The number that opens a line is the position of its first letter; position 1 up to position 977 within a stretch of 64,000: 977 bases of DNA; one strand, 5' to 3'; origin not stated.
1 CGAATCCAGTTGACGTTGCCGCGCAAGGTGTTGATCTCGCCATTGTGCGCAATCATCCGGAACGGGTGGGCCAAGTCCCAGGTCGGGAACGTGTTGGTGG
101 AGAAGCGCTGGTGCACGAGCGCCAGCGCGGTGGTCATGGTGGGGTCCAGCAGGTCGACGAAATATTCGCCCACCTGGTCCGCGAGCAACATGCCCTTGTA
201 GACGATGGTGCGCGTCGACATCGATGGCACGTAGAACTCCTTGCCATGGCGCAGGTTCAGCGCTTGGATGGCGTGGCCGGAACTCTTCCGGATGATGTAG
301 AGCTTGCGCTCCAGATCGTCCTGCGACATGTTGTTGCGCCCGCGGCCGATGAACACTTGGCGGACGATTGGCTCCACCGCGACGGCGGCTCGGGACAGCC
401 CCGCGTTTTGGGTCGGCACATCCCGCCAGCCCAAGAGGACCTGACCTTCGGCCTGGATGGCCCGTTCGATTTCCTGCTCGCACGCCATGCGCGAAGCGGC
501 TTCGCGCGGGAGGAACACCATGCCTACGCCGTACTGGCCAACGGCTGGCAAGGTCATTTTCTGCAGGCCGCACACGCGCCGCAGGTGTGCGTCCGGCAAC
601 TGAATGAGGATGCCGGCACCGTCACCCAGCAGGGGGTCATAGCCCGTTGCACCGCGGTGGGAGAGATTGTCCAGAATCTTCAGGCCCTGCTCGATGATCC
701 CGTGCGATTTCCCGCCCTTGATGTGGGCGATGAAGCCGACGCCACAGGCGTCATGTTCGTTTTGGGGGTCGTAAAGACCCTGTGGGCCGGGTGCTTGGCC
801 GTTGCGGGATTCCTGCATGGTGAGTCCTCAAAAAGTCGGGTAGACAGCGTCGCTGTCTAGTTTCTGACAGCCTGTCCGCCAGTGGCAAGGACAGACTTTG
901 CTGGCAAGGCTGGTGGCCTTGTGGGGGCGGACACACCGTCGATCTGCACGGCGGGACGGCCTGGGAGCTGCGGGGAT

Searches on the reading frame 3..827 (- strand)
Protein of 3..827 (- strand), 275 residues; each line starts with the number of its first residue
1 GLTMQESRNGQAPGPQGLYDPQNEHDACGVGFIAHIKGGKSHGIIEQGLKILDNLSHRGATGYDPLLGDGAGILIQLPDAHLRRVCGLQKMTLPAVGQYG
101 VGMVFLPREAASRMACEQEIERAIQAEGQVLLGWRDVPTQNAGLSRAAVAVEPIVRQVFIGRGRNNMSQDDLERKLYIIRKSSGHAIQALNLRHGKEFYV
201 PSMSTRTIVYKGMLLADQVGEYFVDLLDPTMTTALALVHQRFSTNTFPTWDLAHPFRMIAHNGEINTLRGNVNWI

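Call 34: search_protein_families(library=pfam, proteins=[window:3-827:-], max_evalue=0.001)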
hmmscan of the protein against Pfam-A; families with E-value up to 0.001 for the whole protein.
window:3-827:- (275 aa): 1 family
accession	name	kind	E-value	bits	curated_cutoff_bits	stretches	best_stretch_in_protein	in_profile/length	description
PF00310.26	GATase_2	-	3.4e-98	329.6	19.9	1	28-275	1-245/420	Glutamine amidotransferases class-II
